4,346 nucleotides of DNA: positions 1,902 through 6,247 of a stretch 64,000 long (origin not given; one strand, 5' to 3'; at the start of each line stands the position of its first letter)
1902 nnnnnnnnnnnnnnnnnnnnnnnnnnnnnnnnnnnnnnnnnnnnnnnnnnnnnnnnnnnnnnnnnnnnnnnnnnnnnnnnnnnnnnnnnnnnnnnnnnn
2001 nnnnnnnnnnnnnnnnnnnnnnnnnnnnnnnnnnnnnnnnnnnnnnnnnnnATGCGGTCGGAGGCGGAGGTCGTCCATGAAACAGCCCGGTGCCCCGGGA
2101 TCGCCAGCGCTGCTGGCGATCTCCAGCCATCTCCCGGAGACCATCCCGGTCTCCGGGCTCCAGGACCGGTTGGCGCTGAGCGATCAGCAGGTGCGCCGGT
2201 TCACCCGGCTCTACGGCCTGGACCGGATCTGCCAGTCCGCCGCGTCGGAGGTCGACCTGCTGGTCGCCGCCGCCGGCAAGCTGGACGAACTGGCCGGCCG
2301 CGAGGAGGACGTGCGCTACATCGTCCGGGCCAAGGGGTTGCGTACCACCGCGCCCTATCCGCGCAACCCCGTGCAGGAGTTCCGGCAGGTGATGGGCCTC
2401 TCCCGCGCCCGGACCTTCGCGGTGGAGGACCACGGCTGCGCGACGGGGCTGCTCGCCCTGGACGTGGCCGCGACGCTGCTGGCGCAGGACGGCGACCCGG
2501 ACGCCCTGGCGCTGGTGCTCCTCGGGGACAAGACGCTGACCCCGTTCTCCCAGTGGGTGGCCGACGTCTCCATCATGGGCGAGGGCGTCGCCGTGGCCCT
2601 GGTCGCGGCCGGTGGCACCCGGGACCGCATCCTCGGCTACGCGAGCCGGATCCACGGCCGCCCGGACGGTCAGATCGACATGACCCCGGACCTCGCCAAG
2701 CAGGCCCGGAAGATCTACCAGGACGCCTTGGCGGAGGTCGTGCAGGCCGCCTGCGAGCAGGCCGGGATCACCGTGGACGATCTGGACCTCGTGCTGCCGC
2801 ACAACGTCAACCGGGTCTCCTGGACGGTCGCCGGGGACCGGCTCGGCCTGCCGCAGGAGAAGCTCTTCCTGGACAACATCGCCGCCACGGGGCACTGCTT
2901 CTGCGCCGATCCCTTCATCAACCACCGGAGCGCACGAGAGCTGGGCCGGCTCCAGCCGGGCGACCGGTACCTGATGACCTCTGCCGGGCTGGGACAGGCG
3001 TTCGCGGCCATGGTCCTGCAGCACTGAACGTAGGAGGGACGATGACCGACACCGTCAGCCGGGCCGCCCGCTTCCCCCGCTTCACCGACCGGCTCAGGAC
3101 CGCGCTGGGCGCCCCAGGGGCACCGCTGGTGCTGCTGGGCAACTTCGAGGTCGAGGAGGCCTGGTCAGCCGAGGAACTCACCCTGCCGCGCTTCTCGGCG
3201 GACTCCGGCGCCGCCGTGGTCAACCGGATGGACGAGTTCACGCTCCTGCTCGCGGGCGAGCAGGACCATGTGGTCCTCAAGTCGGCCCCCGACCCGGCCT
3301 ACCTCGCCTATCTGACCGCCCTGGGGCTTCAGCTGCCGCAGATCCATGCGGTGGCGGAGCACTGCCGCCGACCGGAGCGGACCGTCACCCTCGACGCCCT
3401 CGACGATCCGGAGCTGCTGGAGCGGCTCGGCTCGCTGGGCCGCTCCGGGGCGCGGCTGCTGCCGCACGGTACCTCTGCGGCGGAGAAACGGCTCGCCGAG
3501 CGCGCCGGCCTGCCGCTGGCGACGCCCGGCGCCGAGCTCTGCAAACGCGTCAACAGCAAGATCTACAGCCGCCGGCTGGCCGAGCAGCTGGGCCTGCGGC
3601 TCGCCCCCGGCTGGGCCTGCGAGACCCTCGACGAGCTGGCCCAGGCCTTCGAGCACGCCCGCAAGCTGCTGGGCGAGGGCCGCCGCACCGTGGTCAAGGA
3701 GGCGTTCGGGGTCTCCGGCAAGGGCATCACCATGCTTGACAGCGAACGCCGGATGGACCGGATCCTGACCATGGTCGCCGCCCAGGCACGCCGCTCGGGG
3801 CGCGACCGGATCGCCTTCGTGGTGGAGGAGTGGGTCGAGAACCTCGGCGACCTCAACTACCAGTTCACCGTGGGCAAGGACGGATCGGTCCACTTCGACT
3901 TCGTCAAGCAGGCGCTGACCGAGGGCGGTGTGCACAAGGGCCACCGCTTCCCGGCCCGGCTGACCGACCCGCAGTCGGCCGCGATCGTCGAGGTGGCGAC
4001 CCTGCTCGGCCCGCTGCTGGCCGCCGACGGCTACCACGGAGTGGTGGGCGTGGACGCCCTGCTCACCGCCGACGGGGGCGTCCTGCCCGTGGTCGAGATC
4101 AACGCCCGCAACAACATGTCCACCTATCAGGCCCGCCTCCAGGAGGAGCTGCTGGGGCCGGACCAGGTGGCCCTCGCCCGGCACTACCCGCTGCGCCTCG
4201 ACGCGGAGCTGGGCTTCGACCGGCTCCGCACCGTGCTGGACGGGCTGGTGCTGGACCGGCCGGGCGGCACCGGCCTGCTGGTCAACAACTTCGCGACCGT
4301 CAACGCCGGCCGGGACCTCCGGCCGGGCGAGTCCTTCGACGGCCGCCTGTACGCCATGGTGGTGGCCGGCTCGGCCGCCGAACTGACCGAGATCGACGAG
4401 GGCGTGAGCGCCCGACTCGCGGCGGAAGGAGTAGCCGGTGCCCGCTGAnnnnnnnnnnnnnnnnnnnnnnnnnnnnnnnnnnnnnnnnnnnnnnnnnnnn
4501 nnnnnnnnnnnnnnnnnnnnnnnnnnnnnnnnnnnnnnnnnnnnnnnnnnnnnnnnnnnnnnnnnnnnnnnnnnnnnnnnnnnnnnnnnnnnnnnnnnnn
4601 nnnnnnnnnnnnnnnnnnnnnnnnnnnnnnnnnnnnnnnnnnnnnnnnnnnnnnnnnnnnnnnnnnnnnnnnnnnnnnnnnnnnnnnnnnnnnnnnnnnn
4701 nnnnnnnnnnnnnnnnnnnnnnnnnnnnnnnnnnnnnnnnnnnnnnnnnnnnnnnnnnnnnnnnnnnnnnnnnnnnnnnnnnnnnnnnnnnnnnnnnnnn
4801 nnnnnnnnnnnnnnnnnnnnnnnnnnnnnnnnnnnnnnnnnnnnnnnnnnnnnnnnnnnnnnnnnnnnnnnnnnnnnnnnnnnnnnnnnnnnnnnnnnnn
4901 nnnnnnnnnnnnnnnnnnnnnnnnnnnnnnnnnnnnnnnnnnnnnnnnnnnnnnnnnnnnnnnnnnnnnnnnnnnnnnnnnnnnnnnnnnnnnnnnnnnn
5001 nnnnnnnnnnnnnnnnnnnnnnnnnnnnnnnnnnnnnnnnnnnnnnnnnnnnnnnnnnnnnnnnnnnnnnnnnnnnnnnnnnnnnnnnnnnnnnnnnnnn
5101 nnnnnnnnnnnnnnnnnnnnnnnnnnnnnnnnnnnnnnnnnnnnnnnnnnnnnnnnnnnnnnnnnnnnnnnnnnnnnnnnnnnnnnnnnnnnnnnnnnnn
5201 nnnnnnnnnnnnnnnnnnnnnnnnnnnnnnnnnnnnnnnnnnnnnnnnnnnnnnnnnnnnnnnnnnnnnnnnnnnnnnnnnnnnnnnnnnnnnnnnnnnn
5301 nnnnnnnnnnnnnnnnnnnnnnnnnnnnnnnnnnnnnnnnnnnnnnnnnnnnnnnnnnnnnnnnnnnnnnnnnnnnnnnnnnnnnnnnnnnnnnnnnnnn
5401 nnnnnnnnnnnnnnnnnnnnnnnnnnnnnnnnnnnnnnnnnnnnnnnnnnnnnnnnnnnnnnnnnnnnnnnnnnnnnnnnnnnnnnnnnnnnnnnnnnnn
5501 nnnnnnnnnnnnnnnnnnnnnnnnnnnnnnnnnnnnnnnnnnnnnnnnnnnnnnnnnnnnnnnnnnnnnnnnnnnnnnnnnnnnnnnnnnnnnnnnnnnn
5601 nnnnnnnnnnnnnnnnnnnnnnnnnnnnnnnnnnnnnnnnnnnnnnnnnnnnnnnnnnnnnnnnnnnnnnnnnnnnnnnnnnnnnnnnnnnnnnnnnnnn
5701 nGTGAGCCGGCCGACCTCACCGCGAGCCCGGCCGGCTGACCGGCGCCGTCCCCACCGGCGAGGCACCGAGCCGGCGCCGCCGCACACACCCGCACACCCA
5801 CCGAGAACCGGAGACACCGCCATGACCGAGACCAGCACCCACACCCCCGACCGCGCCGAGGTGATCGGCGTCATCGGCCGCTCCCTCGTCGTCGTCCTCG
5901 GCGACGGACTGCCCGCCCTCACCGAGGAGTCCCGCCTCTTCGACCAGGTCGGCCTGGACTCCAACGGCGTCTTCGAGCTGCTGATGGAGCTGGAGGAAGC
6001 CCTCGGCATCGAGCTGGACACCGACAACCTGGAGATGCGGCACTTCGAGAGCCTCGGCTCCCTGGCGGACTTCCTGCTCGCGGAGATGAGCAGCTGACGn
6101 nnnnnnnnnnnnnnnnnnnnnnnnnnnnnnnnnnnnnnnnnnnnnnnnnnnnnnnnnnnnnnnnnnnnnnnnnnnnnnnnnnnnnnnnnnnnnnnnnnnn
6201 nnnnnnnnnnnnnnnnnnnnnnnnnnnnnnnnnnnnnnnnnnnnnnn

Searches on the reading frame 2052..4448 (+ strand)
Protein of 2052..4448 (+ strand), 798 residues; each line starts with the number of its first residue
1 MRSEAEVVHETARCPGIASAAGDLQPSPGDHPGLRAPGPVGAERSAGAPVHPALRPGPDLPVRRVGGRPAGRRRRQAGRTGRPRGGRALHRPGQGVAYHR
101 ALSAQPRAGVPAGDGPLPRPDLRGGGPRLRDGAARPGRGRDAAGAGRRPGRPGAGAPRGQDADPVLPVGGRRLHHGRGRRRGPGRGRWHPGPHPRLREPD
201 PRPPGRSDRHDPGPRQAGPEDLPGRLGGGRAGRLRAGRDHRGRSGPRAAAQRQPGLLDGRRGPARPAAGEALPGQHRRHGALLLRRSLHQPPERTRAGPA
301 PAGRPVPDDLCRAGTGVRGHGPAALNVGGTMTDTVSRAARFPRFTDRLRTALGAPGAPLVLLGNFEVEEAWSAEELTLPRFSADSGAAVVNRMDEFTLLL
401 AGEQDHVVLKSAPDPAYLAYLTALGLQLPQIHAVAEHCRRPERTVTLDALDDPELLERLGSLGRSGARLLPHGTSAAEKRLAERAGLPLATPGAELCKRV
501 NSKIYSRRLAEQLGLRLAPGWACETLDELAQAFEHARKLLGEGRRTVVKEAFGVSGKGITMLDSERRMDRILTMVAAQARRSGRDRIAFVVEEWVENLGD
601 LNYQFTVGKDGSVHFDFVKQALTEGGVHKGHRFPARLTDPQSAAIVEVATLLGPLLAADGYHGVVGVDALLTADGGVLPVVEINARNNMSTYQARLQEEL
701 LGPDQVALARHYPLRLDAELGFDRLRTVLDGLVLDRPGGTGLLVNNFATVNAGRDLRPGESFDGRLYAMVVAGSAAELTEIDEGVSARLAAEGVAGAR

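Call 11: search_protein_families(library=pfam, proteins=[window:2052-4448:+], max_evalue=0.001)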
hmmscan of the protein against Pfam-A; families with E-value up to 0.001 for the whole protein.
window:2052-4448:+ (798 aa): 4 families
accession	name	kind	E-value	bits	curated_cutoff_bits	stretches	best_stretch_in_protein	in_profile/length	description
PF18604.6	PreAtp-grasp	-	1.9e-20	73.7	27.5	1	398-487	5-94/94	Pre ATP-grasp domain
PF02222.28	ATP-grasp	-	1.9e-06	28.1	27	1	510-686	3-162/179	ATP-grasp domain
PF02655.19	ATP-grasp_3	-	1.8e-05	25.3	23.2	1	537-686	25-156/160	ATP-grasp domain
PF14397.11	ATPgrasp_ST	-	0.00028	20.6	31.4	0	661-700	231-269/278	Sugar-transfer associated ATP-grasp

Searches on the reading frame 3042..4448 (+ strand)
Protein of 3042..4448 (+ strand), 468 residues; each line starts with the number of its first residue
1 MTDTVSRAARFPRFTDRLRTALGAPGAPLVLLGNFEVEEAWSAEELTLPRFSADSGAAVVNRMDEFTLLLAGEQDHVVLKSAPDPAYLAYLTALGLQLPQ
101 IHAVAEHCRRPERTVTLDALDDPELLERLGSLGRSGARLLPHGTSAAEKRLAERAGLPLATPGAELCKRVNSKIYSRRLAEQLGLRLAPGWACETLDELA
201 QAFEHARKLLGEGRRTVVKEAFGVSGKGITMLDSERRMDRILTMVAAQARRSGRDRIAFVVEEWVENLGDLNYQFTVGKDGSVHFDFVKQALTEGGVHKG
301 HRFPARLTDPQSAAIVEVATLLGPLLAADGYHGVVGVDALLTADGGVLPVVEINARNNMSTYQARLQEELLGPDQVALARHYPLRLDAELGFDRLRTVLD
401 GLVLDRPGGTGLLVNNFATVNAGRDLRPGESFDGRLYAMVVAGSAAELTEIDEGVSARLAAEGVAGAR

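Call 59: search_solved_structures(query=window:3042-4448:+, max_evalue=0.001)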
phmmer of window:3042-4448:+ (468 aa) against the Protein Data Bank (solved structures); distinct sequences matched with E-value up to 0.001: 3.
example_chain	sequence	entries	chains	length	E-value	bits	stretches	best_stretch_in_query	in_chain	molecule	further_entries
8ynd_A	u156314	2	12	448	0.0001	24.5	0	69-220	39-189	ATP-grasp peptide ligase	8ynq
4mv1_A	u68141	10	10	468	0.00066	21.8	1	151-281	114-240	Biotin carboxylase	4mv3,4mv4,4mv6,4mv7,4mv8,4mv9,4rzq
3u9s_A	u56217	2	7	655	0.00096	21.2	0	148-265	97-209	Methylcrotonyl-CoA carboxylase, alpha-subunit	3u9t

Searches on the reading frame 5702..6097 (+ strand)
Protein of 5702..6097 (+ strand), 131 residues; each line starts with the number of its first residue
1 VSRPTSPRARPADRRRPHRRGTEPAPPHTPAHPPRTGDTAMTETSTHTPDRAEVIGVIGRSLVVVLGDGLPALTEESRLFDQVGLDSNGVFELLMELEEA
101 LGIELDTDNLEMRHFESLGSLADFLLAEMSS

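Call 11: search_protein_families(library=pfam, proteins=[window:5702-6097:+], max_evalue=0.001)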
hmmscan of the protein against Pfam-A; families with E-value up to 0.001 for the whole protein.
window:5702-6097:+ (131 aa): 1 family
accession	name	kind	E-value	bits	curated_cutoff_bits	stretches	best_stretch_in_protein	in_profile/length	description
PF00550.31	PP-binding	-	5.2e-07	30.3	20.8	1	65-125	10-67/67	Phosphopantetheine attachment site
